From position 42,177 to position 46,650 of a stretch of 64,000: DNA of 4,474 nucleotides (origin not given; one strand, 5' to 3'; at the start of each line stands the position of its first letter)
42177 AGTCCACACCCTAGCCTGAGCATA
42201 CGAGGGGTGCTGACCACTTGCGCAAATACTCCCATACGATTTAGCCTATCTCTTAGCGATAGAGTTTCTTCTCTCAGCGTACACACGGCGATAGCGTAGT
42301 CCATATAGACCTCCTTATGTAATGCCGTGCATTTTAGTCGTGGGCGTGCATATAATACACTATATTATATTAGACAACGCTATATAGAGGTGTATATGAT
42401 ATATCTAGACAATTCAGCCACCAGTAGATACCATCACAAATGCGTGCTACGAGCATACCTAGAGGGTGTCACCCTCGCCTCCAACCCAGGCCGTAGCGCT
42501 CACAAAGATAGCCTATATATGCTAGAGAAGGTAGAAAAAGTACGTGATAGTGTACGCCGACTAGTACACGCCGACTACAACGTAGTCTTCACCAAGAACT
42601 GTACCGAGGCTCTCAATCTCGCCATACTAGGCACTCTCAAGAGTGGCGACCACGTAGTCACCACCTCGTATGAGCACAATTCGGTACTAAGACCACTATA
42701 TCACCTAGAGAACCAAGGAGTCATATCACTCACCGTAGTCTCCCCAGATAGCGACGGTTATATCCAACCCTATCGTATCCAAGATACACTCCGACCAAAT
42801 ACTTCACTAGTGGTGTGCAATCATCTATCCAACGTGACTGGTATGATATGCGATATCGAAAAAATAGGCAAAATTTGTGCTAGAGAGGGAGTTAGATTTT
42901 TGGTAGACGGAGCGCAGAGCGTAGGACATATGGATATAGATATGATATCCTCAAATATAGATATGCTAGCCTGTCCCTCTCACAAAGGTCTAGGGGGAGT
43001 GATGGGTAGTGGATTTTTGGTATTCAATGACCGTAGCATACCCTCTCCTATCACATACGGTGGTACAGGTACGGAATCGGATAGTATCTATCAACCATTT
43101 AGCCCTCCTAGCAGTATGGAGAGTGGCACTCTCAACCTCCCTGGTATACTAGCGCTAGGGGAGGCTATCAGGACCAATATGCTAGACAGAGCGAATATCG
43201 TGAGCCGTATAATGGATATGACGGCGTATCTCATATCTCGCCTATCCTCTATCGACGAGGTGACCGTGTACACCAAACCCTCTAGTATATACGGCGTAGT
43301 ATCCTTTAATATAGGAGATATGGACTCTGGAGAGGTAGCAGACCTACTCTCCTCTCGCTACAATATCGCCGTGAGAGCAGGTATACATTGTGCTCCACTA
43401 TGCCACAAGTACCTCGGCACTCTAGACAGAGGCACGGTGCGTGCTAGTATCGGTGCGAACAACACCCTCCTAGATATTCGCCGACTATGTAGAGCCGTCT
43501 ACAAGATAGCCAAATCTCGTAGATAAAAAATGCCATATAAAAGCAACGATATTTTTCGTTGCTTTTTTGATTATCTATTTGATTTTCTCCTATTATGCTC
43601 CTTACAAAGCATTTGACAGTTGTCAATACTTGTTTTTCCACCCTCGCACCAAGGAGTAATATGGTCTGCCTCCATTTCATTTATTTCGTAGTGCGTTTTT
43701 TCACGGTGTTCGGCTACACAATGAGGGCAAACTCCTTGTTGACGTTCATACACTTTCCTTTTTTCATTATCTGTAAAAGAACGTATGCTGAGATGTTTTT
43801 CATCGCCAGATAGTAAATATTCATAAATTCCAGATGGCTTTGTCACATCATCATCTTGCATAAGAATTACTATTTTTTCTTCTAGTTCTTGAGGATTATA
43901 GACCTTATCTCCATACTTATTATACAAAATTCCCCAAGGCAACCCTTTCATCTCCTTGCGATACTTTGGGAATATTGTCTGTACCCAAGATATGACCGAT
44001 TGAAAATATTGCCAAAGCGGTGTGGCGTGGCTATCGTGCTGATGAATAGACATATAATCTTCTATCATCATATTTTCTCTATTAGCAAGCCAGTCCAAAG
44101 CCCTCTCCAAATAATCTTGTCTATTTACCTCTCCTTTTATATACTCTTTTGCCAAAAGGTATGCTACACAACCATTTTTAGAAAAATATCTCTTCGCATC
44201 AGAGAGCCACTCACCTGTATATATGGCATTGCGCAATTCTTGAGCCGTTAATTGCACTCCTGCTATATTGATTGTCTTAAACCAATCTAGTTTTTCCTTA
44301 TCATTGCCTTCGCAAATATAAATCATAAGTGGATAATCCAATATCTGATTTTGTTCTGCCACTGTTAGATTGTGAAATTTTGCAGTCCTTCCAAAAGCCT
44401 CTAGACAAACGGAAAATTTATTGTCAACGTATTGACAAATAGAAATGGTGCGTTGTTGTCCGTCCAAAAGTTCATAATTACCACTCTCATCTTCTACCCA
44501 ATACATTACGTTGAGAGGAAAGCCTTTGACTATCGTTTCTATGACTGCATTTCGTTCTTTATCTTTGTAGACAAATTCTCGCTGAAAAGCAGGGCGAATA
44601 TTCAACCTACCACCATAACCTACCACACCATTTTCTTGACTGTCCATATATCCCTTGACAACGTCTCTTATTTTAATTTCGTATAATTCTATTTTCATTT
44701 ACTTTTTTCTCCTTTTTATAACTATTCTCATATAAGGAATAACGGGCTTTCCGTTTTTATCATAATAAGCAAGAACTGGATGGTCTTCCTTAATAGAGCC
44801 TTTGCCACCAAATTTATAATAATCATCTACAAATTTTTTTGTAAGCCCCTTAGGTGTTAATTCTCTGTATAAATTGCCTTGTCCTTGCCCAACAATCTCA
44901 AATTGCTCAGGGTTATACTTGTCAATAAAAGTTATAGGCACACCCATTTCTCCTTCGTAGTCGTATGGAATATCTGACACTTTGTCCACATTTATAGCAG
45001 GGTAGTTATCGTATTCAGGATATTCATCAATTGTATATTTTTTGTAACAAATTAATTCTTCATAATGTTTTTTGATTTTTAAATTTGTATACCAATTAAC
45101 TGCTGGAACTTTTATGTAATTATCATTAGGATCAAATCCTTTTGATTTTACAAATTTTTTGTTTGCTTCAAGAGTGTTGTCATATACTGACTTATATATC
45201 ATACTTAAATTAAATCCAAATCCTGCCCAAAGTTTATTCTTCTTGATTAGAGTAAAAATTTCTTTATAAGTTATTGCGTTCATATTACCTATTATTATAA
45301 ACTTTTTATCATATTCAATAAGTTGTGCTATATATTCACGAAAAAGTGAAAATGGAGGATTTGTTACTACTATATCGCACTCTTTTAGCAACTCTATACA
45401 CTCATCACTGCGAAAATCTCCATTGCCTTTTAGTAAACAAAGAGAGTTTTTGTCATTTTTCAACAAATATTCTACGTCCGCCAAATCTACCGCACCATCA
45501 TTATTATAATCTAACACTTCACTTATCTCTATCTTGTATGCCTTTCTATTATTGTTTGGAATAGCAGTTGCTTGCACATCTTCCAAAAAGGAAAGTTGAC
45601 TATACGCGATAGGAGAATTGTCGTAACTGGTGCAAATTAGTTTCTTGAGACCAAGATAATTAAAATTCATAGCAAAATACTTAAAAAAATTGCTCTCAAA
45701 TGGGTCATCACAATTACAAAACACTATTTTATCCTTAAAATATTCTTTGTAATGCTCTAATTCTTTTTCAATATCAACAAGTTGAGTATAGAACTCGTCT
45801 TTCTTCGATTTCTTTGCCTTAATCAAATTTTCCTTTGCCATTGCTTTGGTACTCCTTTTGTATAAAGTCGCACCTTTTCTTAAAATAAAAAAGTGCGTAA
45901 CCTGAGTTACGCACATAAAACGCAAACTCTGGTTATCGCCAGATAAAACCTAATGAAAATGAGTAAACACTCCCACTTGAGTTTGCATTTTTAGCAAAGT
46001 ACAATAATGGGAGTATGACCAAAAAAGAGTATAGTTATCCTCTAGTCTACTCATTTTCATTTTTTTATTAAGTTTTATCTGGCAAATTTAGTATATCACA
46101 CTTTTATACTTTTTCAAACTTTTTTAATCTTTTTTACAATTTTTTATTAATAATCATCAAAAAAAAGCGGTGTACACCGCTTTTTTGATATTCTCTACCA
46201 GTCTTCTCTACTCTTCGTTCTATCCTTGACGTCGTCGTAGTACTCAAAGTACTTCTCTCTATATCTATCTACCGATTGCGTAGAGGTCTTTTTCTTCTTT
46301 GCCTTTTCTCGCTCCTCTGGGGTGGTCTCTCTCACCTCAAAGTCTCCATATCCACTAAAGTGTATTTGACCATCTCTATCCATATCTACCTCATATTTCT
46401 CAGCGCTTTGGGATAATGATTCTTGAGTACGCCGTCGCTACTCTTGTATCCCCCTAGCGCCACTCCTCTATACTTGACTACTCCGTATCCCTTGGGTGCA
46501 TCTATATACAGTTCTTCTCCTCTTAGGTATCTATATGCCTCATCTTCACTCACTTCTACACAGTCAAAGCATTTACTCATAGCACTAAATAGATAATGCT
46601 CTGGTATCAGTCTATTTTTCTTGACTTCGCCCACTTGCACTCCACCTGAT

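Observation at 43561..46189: Recombinase-less AT-rich islet encoding an EcoRI-family m6A methyltransferase and an abutting DUF262(ParB-like)-HNH nuclease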

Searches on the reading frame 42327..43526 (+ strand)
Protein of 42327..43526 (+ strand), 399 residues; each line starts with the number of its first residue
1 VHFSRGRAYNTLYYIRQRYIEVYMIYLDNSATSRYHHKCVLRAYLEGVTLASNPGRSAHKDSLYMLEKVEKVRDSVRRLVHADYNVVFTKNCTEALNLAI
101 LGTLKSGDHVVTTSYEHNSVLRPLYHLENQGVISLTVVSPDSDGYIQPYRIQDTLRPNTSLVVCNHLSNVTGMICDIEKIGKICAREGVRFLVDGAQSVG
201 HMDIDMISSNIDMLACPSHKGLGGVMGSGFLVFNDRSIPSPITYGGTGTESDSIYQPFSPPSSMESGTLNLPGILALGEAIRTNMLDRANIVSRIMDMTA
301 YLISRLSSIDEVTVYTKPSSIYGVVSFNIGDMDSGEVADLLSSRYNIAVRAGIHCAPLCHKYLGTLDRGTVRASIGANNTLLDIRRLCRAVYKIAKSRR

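Call 3: search_protein_families(library=pfam, proteins=[window:42327-43526:+], max_evalue=0.01)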
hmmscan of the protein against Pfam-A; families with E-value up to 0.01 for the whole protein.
window:42327-43526:+ (399 aa): 6 families
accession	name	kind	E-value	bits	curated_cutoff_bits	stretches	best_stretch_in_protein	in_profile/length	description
PF00266.25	Aminotran_5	-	9.6e-79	265.4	21.5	1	25-387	1-371/371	Aminotransferase class-V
PF01041.23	DegT_DnrJ_EryC1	-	1.5e-11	44.5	19.8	1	67-203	24-154/360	DegT/DnrJ/EryC1/StrS aminotransferase family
PF01053.26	Cys_Met_Meta_PP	-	3.6e-09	36.1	27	1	71-200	56-179/381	Cys/Met metabolism PLP-dependent enzyme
PF01212.27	Beta_elim_lyase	-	1.5e-08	34.7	27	1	68-238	33-216/288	Beta-eliminating lyase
PF00155.27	Aminotran_1_2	-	9.2e-07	28.8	19.7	1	75-390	50-360/361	Aminotransferase class I and II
PF05889.19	SepSecS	-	0.0077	15.4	21.1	0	105-202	99-199/389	O-phosphoseryl-tRNA(Sec) selenium transferase, SepSecS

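Call 80: find_homologous_proteins(query=window:42396-43523:+, max_evalue=1e-30)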
Query window:42396-43523:+ (376 aa): 7847 proteins with E <= 1e-30 among 8000 candidates; the best 120 are listed.
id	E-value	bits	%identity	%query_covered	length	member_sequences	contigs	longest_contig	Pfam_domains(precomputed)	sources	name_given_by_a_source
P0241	8.3e-248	839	100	100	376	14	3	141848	PF00155.28,PF00266.26,PF01212.28,PF01053.27,PF01041.24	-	-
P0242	2.0e-195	667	78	100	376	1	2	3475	PF00266.26,PF01212.28,PF01053.27,PF01041.24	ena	-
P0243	2.4e-112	394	-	-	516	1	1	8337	PF00155.28,PF00266.26,PF01212.28,PF01053.27,PF01041.24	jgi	jgi:selenocysteine lyase/cysteine desulfurase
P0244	3.7e-111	390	50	99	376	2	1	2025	PF00266.26,PF01212.28,PF01041.24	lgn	-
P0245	6.7e-110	386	51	99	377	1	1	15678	PF00155.28,PF00266.26,PF01212.28,PF01053.27,PF01041.24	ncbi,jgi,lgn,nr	ncbi:MAG: aminotransferase class V-fold PLP-dependent enzyme [Clostridiales bacterium]|jgi:cysteine 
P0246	8.0e-110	385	50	99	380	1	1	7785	PF00266.26,PF01041.24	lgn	-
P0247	1.2e-109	385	49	99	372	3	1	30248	PF00155.28,PF00266.26,PF01212.28,PF01053.27,PF01041.24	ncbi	-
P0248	2.6e-109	384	48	100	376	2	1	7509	PF00266.26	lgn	-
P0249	4.2e-109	383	50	99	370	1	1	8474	PF00266.26,PF01053.27,PF01041.24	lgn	-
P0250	6.3e-109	382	49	99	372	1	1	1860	PF00155.28,PF00266.26,PF01041.24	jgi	-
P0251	1.1e-108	382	49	100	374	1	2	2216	PF00266.26,PF01053.27,PF01041.24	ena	-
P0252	2.4e-108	381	50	99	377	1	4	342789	PF00155.28,PF00266.26,PF01053.27,PF01041.24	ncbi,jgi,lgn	ncbi:MAG: aminotransferase class V-fold PLP-dependent enzyme [Christensenellales bacterium]|jgi:cyst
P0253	3.0e-108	380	52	100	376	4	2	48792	PF00266.26,PF01041.24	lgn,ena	-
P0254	2.0e-107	378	49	99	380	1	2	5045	PF00266.26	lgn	-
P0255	4.1e-107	377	48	99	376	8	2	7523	PF00266.26,PF01053.27,PF01041.24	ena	-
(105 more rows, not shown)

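Call 81: find_encoding_contigs(protein=P0242, flank=4000, max_places=4)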
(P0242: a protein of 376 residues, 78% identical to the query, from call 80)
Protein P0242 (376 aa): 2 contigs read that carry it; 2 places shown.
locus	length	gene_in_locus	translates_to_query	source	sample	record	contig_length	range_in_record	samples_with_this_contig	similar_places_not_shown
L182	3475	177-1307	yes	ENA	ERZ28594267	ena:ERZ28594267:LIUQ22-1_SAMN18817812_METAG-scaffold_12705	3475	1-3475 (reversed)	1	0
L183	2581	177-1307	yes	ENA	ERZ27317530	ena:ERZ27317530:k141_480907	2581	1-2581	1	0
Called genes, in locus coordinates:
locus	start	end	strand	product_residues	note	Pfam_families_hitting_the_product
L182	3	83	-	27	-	?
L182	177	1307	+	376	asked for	PF00266:Aminotran_5, PF01053:Cys_Met_Meta_PP, PF01041:DegT_DnrJ_EryC1, PF01212:Beta_elim_lyase (weak)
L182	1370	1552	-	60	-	-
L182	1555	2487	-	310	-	PF01189:Methyltr_RsmB-F, PF17126:RsmF_methylt_CI (weak), PF13636:Methyltranf_PUA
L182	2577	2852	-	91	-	-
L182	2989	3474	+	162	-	?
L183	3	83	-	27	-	?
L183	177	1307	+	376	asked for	PF00266:Aminotran_5, PF01053:Cys_Met_Meta_PP, PF01041:DegT_DnrJ_EryC1, PF01212:Beta_elim_lyase (weak)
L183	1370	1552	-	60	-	-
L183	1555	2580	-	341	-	?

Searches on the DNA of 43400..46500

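Call 11: search_rna_families(source=window, start=43400, end=46500, threshold=evalue, max_evalue=1)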
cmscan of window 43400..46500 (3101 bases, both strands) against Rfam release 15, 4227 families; matches with E-value up to 1: 1.
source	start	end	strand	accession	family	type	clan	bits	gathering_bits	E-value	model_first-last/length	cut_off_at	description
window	45877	46020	-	RF02502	Atu_C8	Gene; sRNA;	-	24.9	50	0.064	1-122/122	no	Rhizobiales sRNA Atu_C8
